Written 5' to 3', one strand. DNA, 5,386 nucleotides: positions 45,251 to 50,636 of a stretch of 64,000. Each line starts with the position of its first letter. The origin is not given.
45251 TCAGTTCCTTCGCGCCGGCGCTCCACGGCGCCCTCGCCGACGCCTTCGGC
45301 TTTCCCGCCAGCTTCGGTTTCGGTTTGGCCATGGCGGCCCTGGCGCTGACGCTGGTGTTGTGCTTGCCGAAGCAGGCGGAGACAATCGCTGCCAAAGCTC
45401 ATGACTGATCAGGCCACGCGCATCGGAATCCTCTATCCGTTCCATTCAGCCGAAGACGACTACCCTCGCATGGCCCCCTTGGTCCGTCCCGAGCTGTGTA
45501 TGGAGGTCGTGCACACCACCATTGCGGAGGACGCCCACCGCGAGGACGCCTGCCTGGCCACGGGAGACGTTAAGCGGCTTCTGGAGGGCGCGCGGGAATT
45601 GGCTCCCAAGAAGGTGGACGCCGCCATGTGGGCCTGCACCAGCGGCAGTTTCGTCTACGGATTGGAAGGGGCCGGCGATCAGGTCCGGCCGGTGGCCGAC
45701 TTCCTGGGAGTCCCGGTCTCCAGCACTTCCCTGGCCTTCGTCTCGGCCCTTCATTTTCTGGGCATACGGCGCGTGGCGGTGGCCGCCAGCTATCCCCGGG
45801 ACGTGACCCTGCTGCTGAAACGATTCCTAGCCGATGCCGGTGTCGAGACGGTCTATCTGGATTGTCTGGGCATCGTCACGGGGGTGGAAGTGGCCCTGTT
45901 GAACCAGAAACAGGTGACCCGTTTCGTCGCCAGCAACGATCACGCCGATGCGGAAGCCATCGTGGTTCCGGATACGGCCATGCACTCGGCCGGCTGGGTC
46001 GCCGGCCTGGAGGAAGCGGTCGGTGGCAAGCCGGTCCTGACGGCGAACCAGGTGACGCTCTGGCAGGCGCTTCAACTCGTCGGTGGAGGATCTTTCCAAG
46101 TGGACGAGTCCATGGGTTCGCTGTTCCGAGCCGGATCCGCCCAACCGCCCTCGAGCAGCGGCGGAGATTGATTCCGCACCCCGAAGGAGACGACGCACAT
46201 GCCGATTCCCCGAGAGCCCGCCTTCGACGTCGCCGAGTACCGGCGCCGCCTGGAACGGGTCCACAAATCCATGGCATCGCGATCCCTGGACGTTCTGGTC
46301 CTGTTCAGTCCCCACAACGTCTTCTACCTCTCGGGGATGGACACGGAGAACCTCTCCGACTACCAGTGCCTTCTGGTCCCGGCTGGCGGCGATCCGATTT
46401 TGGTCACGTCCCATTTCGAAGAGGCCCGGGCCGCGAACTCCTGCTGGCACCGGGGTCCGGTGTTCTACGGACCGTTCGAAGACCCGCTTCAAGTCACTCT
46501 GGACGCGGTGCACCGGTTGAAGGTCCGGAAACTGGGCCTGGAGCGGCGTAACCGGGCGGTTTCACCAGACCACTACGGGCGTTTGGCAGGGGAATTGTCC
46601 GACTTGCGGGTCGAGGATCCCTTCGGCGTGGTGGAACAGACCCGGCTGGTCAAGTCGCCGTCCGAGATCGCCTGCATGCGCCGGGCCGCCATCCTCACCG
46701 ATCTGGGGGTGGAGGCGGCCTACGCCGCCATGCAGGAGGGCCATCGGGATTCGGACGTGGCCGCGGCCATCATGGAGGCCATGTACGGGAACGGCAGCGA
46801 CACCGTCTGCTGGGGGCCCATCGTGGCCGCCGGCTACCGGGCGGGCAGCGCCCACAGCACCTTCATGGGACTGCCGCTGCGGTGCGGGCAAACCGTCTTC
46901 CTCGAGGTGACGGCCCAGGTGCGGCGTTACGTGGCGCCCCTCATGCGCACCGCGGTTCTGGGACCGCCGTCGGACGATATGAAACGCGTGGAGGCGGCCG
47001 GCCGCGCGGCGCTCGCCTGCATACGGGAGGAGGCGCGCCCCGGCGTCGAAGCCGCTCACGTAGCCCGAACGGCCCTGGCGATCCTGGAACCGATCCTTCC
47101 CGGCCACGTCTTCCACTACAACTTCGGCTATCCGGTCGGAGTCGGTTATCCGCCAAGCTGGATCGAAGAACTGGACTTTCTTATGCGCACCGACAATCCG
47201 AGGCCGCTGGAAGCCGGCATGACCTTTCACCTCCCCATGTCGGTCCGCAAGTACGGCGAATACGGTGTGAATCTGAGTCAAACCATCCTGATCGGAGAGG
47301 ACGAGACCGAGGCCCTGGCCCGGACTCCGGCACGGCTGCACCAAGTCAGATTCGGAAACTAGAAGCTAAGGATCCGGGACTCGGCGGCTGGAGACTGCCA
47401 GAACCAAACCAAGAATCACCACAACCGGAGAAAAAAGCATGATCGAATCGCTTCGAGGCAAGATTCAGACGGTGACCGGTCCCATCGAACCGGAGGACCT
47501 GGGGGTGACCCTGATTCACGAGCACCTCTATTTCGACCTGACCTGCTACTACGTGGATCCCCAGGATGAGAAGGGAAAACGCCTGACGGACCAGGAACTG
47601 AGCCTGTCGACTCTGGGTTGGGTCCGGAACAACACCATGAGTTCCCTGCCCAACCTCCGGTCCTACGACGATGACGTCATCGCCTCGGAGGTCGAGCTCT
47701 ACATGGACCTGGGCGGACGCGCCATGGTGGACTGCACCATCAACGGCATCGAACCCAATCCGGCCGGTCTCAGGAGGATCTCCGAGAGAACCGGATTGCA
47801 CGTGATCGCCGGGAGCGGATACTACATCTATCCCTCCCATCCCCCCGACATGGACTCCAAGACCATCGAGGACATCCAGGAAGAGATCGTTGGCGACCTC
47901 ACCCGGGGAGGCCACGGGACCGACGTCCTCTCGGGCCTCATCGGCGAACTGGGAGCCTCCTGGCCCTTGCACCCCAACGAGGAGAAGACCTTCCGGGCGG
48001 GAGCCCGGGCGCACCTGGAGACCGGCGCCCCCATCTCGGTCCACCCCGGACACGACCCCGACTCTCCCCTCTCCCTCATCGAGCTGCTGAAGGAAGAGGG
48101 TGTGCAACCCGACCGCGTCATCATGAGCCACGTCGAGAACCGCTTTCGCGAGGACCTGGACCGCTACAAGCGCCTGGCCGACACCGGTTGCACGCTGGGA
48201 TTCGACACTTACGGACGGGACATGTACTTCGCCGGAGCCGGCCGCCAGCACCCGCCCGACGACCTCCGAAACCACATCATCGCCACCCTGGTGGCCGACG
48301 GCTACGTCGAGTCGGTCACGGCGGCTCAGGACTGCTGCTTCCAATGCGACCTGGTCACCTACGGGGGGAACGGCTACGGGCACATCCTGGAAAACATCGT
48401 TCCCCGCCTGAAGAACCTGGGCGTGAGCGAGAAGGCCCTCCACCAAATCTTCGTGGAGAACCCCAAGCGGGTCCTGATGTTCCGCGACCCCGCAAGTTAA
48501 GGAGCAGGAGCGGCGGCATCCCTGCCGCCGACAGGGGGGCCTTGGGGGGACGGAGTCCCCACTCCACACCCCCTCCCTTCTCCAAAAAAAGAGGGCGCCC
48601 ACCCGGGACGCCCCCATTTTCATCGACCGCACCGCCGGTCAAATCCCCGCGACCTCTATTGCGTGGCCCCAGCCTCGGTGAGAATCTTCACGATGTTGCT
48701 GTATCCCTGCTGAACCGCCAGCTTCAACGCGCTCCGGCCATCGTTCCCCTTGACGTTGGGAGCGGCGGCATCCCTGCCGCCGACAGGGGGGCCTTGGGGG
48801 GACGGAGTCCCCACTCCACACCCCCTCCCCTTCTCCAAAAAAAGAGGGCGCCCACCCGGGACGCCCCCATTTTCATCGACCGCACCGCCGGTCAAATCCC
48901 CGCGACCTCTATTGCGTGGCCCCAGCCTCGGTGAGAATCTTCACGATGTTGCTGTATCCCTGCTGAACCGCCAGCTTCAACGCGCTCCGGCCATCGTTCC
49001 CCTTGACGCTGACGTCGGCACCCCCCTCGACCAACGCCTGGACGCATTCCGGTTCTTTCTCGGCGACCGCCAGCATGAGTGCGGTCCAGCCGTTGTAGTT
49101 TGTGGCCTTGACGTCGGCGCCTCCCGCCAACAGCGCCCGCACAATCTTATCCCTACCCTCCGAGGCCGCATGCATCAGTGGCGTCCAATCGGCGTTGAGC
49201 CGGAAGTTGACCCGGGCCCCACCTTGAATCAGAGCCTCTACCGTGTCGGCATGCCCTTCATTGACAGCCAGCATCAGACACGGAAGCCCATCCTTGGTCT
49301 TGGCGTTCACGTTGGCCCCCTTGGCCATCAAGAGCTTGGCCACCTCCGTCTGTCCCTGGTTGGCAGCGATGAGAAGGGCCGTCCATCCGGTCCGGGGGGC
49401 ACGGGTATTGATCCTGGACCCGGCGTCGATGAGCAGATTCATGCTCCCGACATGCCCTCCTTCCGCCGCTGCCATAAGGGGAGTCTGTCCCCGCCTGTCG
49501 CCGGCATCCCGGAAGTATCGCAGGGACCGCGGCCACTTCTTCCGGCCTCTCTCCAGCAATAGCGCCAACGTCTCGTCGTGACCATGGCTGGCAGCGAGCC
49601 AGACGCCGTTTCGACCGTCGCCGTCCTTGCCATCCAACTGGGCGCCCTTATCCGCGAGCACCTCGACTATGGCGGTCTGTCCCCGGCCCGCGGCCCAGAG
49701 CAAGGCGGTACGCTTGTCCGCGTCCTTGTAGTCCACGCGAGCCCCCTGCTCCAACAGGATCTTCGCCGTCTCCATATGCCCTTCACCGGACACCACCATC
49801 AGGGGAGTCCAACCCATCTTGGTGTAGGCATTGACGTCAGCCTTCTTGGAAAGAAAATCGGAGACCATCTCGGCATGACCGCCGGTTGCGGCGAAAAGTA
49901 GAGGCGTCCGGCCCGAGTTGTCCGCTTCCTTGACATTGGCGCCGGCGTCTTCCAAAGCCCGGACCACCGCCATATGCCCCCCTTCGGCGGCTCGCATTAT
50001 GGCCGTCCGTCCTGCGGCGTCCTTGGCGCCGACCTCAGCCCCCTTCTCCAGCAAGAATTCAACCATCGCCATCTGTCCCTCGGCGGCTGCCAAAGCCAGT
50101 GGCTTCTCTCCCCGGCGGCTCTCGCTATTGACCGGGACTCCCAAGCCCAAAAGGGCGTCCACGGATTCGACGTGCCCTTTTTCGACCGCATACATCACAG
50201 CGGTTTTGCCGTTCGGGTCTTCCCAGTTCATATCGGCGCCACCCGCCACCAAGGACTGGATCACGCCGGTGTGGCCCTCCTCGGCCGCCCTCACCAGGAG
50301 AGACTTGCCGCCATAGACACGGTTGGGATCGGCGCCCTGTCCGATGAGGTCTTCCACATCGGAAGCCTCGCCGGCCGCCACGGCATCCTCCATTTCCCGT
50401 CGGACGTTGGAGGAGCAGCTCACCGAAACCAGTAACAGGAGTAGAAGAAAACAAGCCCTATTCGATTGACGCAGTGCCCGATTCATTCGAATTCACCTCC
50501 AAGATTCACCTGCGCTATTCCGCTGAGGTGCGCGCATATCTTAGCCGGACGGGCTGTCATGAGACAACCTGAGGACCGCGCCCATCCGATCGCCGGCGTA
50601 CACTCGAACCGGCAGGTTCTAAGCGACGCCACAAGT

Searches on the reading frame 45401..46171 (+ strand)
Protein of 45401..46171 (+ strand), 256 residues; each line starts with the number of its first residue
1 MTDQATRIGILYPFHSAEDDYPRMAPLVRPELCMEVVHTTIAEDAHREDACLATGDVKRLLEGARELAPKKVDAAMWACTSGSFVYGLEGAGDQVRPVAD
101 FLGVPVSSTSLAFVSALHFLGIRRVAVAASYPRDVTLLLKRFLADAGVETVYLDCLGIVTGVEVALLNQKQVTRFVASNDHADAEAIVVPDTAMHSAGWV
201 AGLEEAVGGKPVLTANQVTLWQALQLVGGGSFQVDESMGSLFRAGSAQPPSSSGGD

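Call 23: search_protein_families(library=pfam, proteins=[window:45401-46171:+], max_evalue=0.0001)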
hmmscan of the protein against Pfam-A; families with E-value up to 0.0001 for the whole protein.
window:45401-46171:+ (256 aa): 2 families
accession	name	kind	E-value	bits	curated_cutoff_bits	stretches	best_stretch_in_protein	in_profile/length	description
PF17645.6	Amdase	-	2.2e-19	70.4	25.9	1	57-231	44-219/228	Arylmalonate decarboxylase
PF01177.27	Asp_Glu_race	-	7.3e-05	23.1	31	0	52-223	54-211/211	Asp/Glu/Hydantoin racemase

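Call 51: search_protein_families(library=ncbifam, proteins=[window:45401-46171:+], max_evalue=0.001)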
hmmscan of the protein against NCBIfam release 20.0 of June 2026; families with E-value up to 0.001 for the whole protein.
window:45401-46171:+ (256 aa): 2 families
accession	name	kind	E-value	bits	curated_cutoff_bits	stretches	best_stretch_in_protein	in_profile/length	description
TIGR02990.1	ectoine_eutA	equivalog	8.5e-27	94.2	318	1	10-230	14-227/239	ectoine utilization protein EutA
NF052327.1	arylmal_decarb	equivalog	5.2e-19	68.8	225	1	59-242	48-230/231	arylmalonate decarboxylase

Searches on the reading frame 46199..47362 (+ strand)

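Call 23: search_protein_families(library=pfam, proteins=[window:46199-47362:+], max_evalue=0.0001)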
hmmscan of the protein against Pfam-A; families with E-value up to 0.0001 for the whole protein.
window:46199-47362:+ (387 aa): 2 families
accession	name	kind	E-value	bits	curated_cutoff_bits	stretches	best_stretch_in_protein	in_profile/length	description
PF00557.29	Peptidase_M24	-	1.1e-27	97.7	23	1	158-366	1-207/208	Metallopeptidase family M24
PF01321.24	Creatinase_N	-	5.2e-16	59.8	22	1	17-151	1-128/128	Creatinase/Prolidase N-terminal domain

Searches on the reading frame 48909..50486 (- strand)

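Call 23: search_protein_families(library=pfam, proteins=[window:48909-50486:-], max_evalue=0.0001)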
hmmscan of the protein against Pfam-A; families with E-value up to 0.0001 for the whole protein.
window:48909-50486:- (525 aa): 7 families
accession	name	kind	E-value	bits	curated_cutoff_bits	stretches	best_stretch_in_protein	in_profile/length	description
PF12796.13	Ank_2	-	1.6e-104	343.1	27.3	8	296-396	2-89/90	Ankyrin repeats (3 copies)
PF00023.36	Ank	-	2.6e-86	279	21.1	4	367-398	2-33/33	Ankyrin repeat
PF13637.12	Ank_4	-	4e-63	208.4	22.7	7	164-212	2-50/50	Ankyrin repeats (many copies)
PF13606.12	Ank_3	-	1.5e-59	190.4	22.3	0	434-460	3-29/30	Ankyrin repeat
PF13857.12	Ank_5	-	5.2e-45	151.4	27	1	433-473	15-56/56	Ankyrin repeats (many copies)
PF23745.1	ANK_LRRK2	-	8e-19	68.2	27.5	0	437-518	35-112/130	LRRK2 ANK repeat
PF24521.3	Ank_KRIT1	-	9.4e-18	64.8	80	1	127-215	19-108/149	KRIT1 ankyrin-repeats domain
